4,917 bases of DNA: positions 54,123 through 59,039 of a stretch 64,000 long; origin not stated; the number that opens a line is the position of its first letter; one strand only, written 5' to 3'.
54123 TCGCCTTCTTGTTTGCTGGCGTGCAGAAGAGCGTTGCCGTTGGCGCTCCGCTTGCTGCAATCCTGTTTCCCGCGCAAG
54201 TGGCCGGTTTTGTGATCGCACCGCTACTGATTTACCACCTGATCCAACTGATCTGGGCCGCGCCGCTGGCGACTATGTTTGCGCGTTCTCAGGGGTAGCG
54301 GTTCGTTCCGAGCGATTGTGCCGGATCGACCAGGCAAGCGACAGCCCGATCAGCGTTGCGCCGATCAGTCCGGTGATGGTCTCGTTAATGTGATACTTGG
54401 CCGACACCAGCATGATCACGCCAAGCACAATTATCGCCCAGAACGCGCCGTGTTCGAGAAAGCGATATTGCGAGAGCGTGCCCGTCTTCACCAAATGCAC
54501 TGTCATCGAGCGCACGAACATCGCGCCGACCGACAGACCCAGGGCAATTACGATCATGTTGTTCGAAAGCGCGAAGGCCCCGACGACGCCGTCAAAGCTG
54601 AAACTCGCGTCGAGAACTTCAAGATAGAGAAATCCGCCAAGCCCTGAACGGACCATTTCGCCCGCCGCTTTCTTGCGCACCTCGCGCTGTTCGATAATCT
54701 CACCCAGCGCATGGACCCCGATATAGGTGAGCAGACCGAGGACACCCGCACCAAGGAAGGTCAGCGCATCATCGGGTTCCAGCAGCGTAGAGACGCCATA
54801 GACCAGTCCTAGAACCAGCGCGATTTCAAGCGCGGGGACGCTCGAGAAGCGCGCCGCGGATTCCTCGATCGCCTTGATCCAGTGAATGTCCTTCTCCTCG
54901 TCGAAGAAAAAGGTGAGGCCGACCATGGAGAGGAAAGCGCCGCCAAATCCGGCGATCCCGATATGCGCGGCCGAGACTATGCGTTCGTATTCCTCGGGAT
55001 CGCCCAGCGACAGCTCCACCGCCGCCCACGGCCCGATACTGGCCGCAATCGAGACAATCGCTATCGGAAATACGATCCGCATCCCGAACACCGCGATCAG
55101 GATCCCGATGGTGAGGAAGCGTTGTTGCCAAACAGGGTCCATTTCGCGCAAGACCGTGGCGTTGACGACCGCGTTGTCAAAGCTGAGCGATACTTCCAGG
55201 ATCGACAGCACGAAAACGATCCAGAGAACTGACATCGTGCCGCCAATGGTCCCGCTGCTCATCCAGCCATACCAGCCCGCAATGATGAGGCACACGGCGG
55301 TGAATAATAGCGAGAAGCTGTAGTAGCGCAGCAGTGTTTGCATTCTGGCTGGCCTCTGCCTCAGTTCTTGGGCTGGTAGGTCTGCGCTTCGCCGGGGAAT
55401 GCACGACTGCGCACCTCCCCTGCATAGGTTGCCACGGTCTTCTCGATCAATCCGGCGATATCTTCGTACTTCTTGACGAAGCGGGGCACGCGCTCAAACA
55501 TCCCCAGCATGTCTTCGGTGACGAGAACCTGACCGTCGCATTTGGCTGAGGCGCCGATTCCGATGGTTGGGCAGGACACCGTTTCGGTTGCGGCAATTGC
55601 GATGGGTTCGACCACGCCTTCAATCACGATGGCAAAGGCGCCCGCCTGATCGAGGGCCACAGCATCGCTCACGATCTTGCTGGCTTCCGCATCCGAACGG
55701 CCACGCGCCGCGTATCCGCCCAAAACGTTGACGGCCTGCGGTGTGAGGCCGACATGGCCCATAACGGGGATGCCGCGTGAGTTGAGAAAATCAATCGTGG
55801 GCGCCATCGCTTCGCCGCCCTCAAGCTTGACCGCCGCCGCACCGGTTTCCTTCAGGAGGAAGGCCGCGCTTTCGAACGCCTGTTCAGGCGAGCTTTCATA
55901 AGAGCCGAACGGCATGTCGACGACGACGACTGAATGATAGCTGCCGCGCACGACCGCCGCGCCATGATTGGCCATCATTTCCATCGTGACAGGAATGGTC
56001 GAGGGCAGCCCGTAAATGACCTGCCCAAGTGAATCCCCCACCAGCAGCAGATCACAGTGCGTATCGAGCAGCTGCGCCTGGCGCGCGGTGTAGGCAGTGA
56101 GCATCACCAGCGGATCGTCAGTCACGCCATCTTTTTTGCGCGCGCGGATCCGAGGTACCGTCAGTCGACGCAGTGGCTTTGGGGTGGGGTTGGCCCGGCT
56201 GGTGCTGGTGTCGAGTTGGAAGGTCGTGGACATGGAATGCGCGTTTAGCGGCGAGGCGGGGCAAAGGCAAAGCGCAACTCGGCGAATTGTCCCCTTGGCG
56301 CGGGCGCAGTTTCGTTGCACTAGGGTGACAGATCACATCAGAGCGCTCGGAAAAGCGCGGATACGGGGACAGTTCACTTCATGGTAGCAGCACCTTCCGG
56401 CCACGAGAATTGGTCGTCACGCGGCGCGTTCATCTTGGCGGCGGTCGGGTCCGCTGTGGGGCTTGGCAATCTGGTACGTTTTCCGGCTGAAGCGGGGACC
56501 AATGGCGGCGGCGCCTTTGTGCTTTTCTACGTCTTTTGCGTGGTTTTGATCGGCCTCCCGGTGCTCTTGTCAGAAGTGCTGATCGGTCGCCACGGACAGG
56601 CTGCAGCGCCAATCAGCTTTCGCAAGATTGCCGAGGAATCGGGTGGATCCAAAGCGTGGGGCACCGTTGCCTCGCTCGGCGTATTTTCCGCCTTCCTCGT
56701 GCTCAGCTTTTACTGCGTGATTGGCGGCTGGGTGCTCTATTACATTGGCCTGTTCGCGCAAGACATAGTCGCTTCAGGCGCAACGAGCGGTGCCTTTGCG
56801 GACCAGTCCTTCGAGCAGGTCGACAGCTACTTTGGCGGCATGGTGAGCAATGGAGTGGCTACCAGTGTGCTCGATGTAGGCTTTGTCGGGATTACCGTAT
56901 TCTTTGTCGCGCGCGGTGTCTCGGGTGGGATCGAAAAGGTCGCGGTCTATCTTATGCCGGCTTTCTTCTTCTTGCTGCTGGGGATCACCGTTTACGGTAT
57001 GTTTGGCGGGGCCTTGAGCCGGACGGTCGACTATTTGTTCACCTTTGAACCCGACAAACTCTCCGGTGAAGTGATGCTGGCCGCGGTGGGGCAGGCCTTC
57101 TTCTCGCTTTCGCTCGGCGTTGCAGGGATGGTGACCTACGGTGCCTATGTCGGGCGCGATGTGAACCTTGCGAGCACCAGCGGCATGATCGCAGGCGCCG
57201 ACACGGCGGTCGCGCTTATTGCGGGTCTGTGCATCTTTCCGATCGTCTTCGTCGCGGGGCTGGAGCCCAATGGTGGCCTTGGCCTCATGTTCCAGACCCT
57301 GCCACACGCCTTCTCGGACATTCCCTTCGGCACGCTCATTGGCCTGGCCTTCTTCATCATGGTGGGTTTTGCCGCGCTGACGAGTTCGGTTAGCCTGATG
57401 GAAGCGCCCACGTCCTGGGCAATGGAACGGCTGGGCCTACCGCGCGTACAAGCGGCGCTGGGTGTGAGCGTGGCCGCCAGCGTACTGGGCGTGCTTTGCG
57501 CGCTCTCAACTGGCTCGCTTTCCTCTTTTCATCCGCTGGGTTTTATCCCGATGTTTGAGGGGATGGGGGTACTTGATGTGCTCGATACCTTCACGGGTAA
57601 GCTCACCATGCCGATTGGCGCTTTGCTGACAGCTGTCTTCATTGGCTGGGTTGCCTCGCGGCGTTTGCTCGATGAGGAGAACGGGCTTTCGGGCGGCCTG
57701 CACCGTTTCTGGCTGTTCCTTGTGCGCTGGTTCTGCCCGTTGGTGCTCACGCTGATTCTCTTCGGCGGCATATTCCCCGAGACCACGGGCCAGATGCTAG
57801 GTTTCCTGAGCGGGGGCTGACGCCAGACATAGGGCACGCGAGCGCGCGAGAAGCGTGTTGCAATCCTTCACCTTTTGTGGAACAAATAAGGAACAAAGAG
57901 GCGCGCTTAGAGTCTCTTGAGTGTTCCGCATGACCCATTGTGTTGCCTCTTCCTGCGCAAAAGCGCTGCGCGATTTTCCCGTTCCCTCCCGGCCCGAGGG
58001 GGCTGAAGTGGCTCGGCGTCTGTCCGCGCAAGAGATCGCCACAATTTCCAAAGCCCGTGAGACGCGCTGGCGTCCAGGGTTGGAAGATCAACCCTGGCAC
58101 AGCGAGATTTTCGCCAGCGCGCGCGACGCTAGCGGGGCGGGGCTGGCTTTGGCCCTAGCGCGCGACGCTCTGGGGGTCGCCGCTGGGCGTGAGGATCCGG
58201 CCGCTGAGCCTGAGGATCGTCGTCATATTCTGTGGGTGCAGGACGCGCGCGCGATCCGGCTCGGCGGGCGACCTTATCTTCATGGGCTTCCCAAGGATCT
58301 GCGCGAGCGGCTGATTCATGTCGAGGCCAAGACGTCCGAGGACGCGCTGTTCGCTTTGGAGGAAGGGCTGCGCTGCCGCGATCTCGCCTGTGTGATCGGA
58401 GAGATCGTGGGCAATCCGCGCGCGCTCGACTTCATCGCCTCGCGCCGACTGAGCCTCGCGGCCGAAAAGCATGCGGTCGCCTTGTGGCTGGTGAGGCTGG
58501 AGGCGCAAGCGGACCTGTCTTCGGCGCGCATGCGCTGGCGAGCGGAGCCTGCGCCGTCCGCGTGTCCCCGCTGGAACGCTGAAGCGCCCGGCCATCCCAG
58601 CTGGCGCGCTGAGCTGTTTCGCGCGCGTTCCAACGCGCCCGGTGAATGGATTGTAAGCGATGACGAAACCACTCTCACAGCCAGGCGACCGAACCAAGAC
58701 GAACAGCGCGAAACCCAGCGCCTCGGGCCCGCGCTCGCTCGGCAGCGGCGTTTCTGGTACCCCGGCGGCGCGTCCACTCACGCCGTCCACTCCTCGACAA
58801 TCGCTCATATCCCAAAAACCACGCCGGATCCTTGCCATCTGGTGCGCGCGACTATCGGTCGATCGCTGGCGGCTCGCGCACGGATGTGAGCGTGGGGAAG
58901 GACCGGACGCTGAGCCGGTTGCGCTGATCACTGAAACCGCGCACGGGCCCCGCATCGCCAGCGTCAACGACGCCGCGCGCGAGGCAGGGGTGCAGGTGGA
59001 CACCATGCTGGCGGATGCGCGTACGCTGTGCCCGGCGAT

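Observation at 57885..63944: LexA-box-controlled damage-response island: imuA-imuB, a PilZ receptor, and a radical-SAM/UDG-like gene pair, without dnaE2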

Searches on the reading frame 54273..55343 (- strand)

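Call 8: search_protein_families(library=ncbifam, proteins=[window:54273-55343:-])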
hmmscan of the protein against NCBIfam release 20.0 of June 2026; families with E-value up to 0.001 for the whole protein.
window:54273-55343:- (356 aa): 11 families
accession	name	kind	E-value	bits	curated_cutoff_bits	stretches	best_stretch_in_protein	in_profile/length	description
NF010620.0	PRK14013.2-6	equivalog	2.4e-157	523.9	437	1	1-346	1-343/346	hypothetical protein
NF010616.0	PRK14013.2-2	equivalog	4.8e-141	470.3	606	1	3-354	9-357/365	hypothetical protein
NF010613.0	PRK14013.1-3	equivalog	5e-122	407.4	385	1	4-350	2-357/362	hypothetical protein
NF010618.0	PRK14013.2-4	equivalog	1.4e-119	399.3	657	1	5-346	4-342/353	hypothetical protein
NF010614.0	PRK14013.1-4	equivalog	3.5e-119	398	495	1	5-348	1-354/357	hypothetical protein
NF010617.0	PRK14013.2-3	equivalog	1.1e-116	390.2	613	1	3-345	2-341/350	hypothetical protein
NF010619.0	PRK14013.2-5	subfamily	3.1e-112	375.3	387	1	5-347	2-327/329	hypothetical protein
NF010615.0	PRK14013.2-1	equivalog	2.9e-97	326.1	621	1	32-349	21-333/338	hypothetical protein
NF010612.0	PRK14013.1-2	equivalog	6.8e-71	239.2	386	1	37-346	4-304/307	hypothetical protein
TIGR03716.1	R_switched_YkoY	subfamily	1.8e-15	57.1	138.5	2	205-318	71-182/220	integral membrane protein, YkoY family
TIGR03717.1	R_switched_YjbE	subfamily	0.00022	21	134.8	0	44-99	3-57/176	YjbE family putative metal transport protein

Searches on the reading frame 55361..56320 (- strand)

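Call 8: search_protein_families(library=ncbifam, proteins=[window:55361-56320:-])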
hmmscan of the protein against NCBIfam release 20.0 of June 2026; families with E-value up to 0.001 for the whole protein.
window:55361-56320:- (319 aa): 2 families
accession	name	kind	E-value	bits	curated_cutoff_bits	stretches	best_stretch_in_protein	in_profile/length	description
NF001452.0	PRK00311.1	subfamily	8.5e-104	346.6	272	1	52-315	4-266/267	3-methyl-2-oxobutanoate hydroxymethyltransferase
TIGR00222.1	panB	equivalog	5.7e-90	301.4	207.55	1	68-316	15-264/264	3-methyl-2-oxobutanoate hydroxymethyltransferase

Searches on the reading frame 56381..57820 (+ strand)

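Call 4: search_protein_families(library=ncbifam, proteins=[window:56381-57820:+])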
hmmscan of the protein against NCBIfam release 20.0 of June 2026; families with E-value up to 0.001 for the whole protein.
window:56381-57820:+ (479 aa): 1 family
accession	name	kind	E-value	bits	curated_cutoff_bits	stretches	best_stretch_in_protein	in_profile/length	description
NF037979.1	Na_transp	subfamily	2.5e-29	102.5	50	1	11-380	3-350/419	sodium-dependent transporter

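Call 5: search_protein_families(library=pfam, proteins=[window:56381-57820:+])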
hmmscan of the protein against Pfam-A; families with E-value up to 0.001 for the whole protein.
window:56381-57820:+ (479 aa): 1 family
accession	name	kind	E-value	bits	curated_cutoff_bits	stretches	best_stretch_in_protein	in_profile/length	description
PF00209.24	SNF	-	1.9e-38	132.9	27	2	9-122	2-109/524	Sodium:neurotransmitter symporter family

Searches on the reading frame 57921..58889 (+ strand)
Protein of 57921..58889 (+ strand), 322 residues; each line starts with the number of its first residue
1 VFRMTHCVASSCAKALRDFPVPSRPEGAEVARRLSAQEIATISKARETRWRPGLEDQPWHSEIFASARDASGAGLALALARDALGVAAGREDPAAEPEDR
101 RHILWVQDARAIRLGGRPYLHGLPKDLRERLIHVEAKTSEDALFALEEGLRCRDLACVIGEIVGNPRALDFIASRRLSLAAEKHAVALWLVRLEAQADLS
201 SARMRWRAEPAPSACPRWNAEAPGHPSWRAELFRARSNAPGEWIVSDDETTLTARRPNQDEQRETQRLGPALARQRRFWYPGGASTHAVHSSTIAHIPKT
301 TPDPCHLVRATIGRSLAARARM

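Call 4: search_protein_families(library=ncbifam, proteins=[window:57921-58889:+])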
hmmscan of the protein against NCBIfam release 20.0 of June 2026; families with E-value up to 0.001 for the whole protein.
window:57921-58889:+ (322 aa): 1 family
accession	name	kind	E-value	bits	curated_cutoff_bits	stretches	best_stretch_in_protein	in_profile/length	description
NF033429.2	ImuA_translesion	equivalog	1.9e-07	31.2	150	1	129-212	89-169/181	translesion DNA synthesis-associated protein ImuA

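Call 5: search_protein_families(library=pfam, proteins=[window:57921-58889:+])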
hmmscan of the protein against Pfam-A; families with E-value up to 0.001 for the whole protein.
window:57921-58889:+ (322 aa): 0 families

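Call 66: search_protein_families(library=pfam, proteins=[window:57930-58889:+], max_evalue=5)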
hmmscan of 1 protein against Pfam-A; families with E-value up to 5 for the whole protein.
window:57930-58889:+ (319 aa): 0 families

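Call 67: search_solved_structures(query=window:57930-58889:+, max_evalue=1)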
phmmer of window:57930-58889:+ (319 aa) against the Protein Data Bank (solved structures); distinct sequences matched with E-value up to 1: 1.
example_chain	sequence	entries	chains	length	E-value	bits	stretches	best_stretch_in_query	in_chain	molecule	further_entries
6zt3_A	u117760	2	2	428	0.41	12.8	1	242-288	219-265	DNA gyrase subunit B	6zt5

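Call 78: search_solved_structures(query=A2, max_evalue=1)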
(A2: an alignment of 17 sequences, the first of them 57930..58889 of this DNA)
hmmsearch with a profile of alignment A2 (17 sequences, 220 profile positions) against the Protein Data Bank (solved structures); distinct sequences matched with E-value up to 1: 0.
